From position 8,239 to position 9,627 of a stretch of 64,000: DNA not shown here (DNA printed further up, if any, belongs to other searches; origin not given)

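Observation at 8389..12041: Second, compact porin-cytochrome module (10-heme cytochrome, barrel, 6-heme lipoprotein cytochrome)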

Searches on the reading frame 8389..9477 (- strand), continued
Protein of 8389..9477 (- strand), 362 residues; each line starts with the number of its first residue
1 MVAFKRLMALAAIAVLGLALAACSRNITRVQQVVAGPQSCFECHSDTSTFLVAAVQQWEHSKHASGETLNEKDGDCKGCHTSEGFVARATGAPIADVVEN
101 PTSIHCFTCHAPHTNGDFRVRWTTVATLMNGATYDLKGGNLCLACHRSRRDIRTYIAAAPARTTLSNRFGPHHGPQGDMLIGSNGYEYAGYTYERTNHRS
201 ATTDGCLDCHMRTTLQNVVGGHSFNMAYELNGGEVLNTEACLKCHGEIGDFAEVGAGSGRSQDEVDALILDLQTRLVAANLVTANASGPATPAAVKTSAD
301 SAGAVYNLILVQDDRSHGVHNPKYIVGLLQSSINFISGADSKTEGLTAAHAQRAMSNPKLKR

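Call 47: search_solved_structures(query=A2, max_evalue=1, show_alignments=2)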
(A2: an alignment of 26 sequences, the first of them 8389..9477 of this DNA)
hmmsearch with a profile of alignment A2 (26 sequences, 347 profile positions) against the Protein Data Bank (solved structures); distinct sequences matched with E-value up to 1: 10.
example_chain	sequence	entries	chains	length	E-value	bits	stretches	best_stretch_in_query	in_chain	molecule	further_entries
6i5b_A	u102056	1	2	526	6.1e-06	28.9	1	201-331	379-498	Uncharacterized protein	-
2j7a_A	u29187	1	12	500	0.0003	23.3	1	194-336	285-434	CYTOCHROME C NITRITE REDUCTASE NRFA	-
2vr0_A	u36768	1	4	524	0.00034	23.2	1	194-336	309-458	CYTOCHROME C NITRITE REDUCTASE, CATALYTIC SUBUNIT NFRA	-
8bcx_A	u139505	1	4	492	0.00054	22.5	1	192-333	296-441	Nitrite reductase (cytochrome; ammonia-forming)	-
3ubr_A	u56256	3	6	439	0.0053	19.2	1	199-325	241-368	Cytochrome c-552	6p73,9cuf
1d2p_A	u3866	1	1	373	0.21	13.9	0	63-112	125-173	COLLAGEN ADHESIN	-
1jni_A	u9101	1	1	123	0.31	13.4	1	27-85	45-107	DIHEME CYTOCHROME C NAPB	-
6qvm_A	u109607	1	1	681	0.33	13.3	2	169-330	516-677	Multiheme cytochrome cf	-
9ygm_Lh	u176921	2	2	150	0.71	12.2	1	200-293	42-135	60S ribosomal protein eL34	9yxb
5e3i_A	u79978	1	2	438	0.74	12.2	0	254-303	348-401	Histidine--tRNA ligase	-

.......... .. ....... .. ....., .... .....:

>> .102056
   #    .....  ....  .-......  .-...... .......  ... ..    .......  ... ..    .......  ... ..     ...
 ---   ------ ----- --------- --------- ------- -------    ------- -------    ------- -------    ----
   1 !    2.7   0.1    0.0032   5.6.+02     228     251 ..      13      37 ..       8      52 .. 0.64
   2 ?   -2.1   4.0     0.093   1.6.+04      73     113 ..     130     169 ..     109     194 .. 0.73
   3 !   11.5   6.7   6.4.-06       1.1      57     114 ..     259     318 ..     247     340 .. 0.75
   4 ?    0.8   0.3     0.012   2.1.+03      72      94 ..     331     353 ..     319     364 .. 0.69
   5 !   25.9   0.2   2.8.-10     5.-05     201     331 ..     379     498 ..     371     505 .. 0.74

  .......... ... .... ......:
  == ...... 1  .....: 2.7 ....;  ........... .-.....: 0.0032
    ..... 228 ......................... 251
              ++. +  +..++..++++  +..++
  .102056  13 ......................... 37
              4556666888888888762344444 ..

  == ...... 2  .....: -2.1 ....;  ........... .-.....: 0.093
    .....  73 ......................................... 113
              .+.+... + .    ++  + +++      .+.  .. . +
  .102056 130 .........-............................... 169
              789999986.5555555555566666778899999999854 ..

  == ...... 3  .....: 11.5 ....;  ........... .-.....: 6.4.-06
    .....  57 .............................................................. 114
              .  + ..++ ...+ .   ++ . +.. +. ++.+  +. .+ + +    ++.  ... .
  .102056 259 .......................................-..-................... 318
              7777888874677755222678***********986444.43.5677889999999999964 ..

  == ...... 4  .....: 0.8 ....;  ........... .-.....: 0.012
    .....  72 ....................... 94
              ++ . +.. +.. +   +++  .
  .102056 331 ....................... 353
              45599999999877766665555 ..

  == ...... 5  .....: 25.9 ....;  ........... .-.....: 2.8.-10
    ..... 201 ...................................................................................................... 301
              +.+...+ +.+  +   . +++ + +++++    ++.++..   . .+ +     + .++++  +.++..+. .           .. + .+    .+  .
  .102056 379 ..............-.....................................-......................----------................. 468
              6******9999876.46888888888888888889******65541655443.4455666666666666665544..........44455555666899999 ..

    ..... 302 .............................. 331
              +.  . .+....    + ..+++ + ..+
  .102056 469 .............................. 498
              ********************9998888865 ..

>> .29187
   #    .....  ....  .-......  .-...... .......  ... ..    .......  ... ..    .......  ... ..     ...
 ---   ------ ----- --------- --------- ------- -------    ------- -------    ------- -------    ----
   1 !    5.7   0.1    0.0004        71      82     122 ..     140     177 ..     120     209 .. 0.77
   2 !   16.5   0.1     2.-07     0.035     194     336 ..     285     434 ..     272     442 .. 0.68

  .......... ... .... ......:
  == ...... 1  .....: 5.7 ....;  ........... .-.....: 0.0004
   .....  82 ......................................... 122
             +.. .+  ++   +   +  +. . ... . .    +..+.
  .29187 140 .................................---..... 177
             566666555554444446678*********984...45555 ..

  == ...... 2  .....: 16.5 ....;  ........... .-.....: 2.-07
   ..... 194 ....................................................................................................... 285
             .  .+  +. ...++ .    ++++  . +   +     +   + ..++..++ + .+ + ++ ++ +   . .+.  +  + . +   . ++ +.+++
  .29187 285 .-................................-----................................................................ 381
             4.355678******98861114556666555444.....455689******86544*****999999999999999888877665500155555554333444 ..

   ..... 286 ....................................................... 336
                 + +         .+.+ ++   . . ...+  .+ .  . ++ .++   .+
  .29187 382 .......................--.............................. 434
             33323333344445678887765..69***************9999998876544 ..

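Call 56: list_cluster_members(proteins=[window:8389-9477:-, window:9522-11081:-, window:11094-12041:-, window:11094-12056:-, window:11094-12119:-])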
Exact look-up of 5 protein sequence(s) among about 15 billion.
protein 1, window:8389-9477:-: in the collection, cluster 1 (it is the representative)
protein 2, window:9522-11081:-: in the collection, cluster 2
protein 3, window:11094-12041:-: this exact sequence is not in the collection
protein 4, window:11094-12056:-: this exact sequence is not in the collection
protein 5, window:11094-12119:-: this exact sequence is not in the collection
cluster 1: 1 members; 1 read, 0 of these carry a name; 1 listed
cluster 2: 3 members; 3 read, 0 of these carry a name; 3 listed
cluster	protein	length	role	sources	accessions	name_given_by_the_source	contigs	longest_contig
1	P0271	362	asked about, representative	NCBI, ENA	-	-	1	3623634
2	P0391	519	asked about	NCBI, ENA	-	-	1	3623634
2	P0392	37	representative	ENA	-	-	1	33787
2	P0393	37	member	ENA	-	-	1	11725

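Call 57: find_encoding_contigs(protein=P0271, flank=4000, max_places=2)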
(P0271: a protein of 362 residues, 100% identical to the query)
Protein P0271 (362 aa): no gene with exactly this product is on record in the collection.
